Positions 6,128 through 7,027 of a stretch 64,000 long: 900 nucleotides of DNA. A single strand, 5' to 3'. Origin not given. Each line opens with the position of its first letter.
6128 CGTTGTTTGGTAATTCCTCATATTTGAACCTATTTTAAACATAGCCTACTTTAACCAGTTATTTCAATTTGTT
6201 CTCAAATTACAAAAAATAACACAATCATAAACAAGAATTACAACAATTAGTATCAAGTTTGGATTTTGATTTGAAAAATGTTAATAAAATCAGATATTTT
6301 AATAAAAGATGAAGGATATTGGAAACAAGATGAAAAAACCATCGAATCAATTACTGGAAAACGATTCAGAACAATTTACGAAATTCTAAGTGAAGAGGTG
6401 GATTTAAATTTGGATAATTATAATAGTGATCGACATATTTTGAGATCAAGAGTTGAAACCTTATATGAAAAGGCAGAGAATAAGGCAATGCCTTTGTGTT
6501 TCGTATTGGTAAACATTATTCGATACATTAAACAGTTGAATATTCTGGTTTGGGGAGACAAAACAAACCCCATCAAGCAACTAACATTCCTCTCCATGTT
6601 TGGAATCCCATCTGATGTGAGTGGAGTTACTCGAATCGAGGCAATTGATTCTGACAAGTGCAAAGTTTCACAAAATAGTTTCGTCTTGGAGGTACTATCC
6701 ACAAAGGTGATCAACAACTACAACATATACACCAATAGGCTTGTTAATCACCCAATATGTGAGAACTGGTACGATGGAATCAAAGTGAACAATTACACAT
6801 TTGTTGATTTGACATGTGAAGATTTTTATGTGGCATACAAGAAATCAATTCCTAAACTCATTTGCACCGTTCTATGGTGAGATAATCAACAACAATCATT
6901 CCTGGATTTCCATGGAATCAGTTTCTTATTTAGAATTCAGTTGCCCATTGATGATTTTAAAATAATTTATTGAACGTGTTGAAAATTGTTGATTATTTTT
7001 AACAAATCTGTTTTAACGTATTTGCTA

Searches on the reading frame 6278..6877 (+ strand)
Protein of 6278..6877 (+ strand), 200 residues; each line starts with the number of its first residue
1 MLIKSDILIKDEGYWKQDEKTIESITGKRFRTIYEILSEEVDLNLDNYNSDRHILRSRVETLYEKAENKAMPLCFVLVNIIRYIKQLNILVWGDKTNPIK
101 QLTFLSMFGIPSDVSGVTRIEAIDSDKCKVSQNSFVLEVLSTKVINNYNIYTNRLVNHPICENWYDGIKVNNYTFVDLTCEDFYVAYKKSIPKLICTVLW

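Call 41: search_protein_families(library=pfam, proteins=[window:6278-6877:+], max_evalue=0.01)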
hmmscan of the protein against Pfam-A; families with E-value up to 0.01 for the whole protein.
window:6278-6877:+ (200 aa): 0 families

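Call 43: find_homologous_proteins(query=window:6278-6877:+, max_evalue=0.001)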
Query window:6278-6877:+ (200 aa): 1 proteins with E <= 0.001 among 70 candidates.
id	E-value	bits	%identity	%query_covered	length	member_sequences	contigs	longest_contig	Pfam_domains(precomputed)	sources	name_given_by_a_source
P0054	1.9e-104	365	87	100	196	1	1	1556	-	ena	-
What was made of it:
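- Tried and rejected: The 6278 family has only one homologue in 5.8 billion proteins (call 43).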

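Call 44: find_encoding_contigs(protein=P0054, flank=10000, max_places=10)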
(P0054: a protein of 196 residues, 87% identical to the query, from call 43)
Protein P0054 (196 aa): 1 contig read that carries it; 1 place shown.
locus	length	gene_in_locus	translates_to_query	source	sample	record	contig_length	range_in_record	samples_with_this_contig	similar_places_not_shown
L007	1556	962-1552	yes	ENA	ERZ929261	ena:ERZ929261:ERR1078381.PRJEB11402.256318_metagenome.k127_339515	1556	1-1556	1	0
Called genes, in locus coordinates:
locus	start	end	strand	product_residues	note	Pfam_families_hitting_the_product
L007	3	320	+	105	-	?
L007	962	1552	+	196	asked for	-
